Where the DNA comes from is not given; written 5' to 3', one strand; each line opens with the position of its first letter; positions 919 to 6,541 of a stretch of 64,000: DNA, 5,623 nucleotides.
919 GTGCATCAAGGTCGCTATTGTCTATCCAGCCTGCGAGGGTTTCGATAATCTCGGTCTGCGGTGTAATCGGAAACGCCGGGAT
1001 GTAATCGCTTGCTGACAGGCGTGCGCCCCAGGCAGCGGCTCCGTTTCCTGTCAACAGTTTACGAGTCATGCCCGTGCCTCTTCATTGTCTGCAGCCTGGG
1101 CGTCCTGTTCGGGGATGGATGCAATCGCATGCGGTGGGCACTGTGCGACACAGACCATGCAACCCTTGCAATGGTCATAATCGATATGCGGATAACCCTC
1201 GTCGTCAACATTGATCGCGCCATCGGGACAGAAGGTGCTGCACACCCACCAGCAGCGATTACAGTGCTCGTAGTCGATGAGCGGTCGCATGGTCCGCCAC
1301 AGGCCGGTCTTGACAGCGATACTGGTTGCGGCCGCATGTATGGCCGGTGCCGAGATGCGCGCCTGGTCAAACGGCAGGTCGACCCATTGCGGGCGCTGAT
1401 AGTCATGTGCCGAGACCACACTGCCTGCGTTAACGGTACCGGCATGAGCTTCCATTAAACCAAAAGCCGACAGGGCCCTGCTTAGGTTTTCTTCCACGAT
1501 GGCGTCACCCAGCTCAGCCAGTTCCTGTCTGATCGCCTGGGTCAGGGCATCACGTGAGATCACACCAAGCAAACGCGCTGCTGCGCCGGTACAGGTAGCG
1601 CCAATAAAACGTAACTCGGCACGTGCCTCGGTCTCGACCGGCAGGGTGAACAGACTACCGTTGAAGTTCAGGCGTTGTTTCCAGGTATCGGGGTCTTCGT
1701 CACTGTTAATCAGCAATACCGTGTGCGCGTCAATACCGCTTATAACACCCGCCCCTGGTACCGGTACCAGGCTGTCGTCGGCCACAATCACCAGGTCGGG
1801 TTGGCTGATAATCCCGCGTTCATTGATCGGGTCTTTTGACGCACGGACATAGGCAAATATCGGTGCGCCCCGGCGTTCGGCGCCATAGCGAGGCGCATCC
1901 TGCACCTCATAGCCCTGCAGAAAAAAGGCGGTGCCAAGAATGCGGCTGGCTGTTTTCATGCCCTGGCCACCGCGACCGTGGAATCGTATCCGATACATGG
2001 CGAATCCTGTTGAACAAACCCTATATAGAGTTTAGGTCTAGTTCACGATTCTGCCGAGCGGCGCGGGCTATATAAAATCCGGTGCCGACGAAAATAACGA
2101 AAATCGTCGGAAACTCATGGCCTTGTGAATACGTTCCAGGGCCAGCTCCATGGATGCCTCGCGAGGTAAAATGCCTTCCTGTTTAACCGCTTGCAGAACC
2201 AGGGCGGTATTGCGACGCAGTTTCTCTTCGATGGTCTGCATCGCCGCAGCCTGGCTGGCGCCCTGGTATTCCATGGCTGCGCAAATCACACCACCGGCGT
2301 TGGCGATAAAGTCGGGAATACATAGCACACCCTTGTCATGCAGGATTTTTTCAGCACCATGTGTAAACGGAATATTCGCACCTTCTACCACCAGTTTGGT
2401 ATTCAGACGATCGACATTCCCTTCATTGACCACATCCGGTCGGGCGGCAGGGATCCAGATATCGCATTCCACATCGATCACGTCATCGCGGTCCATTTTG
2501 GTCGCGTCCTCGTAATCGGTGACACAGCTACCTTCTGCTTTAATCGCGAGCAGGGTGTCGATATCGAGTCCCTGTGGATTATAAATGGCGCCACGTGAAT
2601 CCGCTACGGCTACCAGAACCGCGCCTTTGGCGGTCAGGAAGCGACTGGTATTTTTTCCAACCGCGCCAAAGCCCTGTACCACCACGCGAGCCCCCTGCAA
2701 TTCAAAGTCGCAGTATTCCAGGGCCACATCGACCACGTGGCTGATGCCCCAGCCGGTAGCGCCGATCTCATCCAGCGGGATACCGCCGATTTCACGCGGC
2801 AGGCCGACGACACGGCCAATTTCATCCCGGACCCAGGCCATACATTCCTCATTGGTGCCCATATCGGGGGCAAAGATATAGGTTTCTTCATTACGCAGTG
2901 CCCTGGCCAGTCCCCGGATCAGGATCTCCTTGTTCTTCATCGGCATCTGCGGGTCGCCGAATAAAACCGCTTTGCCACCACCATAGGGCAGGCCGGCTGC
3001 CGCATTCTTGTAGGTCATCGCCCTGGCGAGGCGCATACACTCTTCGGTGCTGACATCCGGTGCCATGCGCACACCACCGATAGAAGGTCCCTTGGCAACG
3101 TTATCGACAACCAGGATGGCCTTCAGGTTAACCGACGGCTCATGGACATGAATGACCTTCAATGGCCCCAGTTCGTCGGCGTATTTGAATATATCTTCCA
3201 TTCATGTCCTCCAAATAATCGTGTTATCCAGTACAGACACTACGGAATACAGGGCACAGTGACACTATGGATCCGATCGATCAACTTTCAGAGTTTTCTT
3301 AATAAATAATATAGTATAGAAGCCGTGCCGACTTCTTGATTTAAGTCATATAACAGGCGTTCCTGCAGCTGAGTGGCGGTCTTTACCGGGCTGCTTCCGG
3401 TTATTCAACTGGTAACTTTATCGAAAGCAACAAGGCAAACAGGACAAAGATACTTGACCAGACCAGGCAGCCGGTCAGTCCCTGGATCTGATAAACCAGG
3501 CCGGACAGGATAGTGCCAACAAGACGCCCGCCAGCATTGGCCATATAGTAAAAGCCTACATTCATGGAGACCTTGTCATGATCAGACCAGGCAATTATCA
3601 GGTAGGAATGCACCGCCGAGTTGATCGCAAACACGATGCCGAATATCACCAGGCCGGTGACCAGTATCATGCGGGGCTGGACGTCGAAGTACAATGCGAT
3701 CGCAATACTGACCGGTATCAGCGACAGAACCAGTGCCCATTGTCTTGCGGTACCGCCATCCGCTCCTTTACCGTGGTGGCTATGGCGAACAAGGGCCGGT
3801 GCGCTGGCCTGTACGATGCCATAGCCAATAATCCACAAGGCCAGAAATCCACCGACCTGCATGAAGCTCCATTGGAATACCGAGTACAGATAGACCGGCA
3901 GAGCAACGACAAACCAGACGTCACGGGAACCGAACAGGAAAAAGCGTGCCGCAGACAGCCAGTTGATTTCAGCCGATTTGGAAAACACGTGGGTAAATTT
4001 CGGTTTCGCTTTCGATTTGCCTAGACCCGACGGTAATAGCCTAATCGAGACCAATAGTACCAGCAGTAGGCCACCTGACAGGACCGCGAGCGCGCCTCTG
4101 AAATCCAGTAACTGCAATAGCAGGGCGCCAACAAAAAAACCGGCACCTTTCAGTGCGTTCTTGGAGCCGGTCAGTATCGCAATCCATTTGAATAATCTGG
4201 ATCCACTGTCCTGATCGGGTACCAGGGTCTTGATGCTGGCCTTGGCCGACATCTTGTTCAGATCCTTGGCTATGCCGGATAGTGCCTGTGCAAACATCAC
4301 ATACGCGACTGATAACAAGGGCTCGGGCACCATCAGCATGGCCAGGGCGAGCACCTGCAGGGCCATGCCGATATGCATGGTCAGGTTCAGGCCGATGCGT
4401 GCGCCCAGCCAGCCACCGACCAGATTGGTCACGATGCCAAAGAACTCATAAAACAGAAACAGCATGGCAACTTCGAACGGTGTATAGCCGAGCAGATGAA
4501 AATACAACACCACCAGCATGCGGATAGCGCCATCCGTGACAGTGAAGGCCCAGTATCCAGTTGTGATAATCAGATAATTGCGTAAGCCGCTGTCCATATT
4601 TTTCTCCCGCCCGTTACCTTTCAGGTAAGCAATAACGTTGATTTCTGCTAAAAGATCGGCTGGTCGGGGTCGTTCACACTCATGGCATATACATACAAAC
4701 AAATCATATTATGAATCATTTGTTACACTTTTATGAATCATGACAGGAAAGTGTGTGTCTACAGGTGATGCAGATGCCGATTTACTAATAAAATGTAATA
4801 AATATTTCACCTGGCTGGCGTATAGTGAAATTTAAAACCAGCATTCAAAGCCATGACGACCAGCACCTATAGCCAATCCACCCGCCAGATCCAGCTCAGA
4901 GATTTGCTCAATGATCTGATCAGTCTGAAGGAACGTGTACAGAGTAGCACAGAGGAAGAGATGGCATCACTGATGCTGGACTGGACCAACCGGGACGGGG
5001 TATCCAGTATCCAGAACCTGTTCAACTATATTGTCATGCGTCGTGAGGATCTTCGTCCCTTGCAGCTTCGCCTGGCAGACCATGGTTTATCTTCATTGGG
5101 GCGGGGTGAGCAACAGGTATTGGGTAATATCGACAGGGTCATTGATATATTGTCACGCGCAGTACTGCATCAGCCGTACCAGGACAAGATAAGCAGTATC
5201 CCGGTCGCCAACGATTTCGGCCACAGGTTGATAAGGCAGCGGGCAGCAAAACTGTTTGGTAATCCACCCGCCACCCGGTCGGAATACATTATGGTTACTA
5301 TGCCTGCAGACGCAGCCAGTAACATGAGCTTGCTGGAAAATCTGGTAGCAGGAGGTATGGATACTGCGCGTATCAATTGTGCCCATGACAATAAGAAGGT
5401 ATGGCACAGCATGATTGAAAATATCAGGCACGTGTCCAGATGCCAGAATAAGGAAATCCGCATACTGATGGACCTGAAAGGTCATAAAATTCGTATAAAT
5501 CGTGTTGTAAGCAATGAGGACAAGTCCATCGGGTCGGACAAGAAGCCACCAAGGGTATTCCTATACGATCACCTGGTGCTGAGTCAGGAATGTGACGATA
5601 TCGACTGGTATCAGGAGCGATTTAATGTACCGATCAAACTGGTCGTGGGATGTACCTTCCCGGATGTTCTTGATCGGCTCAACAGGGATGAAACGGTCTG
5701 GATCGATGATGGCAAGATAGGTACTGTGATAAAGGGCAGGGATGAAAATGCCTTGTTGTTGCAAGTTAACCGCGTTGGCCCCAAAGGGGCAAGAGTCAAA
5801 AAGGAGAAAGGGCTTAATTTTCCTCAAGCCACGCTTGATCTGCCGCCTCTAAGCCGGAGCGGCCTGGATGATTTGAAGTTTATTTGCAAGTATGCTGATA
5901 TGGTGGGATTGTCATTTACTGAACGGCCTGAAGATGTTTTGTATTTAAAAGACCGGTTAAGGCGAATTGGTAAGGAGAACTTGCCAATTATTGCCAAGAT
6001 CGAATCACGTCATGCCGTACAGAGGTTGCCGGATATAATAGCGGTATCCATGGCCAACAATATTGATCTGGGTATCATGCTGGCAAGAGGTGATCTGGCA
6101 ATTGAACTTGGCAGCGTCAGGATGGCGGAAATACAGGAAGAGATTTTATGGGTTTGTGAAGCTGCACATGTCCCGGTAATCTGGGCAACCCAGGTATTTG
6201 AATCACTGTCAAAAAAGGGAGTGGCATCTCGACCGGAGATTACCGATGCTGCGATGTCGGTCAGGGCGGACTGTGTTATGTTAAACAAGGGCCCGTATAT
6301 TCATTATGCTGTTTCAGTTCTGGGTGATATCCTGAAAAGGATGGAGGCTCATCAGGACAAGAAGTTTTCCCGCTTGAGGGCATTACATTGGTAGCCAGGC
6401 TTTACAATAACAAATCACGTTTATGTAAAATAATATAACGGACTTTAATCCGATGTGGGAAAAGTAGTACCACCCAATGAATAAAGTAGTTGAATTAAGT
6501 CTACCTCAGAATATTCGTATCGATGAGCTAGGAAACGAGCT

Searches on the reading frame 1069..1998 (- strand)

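Call 70: search_protein_families(library=pfam, proteins=[window:1069-1998:-], max_evalue=0.00001)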
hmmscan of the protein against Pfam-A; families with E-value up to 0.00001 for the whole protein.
window:1069-1998:- (310 aa): 5 families
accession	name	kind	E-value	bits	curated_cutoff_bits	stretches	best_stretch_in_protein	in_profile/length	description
PF01558.24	POR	-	1.7e-30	106.9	27.4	1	10-173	1-166/173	Pyruvate ferredoxin/flavodoxin oxidoreductase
PF13237.11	Fer4_10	-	7.5e-08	32.6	25.5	1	239-288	2-53/53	4Fe-4S dicluster domain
PF00037.32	Fer4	-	1.9e-06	27.9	21.1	0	271-292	2-23/24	4Fe-4S binding domain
PF14697.11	Fer4_21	-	2.5e-06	27.9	35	1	244-292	6-57/59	4Fe-4S dicluster domain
PF12797.12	Fer4_2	-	6.9e-06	26.1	24.5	0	269-288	2-21/22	4Fe-4S binding domain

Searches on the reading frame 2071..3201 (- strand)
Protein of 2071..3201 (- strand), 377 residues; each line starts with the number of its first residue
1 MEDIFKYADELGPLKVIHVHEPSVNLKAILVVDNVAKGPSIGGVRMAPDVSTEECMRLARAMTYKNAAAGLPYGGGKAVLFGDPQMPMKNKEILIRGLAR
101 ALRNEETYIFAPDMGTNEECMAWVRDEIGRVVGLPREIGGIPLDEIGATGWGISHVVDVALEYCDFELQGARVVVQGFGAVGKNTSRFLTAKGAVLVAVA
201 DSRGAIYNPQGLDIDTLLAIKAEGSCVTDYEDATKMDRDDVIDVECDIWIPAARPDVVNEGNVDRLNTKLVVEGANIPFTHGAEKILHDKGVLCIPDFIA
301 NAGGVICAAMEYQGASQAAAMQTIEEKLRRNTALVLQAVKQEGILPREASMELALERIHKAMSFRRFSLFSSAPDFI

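Call 70: search_protein_families(library=pfam, proteins=[window:2071-3201:-], max_evalue=0.00001)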
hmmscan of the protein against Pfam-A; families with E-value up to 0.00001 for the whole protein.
window:2071-3201:- (377 aa): 2 families
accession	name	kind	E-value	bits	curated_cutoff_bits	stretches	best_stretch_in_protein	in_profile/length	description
PF00208.27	ELFV_dehydrog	-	1.2e-60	205.6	23.4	1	139-365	1-240/241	Glutamate/Leucine/Phenylalanine/Valine dehydrogenase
PF02812.23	ELFV_dehydrog_N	-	2.8e-24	85.7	25.3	1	25-128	20-127/129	Glu/Leu/Phe/Val dehydrogenase, dimerisation domain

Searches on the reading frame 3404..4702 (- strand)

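Call 70: search_protein_families(library=pfam, proteins=[window:3404-4702:-], max_evalue=0.00001)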
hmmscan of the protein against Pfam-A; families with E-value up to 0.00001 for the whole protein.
window:3404-4702:- (433 aa): 1 family
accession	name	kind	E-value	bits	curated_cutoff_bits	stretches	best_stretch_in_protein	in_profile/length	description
PF07690.21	MFS_1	-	2.7e-21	76.3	33.4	2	50-307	5-264/347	Major Facilitator Superfamily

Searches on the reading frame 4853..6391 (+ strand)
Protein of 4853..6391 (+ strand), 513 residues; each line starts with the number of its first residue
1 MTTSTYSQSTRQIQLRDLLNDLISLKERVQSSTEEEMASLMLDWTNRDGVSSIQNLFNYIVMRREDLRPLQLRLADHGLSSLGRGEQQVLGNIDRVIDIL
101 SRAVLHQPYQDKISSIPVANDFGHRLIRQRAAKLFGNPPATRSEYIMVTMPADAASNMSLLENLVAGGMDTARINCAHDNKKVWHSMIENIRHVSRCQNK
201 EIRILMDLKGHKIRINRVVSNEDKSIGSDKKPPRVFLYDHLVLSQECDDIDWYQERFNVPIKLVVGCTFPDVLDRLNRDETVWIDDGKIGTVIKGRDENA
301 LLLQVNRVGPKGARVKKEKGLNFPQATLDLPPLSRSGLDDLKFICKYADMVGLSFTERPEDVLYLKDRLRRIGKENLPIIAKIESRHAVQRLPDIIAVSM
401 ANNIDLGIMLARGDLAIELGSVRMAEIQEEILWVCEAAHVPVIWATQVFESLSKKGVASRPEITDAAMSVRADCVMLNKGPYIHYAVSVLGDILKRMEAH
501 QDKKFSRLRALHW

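Call 70: search_protein_families(library=pfam, proteins=[window:4853-6391:+], max_evalue=0.00001)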
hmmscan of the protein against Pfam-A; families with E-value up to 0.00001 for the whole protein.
window:4853-6391:+ (513 aa): 2 families
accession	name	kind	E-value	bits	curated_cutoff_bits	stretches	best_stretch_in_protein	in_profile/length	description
PF00224.27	PK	-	6.5e-46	157.4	30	1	146-478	6-315/328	Pyruvate kinase, barrel domain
PF03328.21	HpcH_HpaI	-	9.8e-06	25.4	25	0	337-429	74-168/221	HpcH/HpaI aldolase/citrate lyase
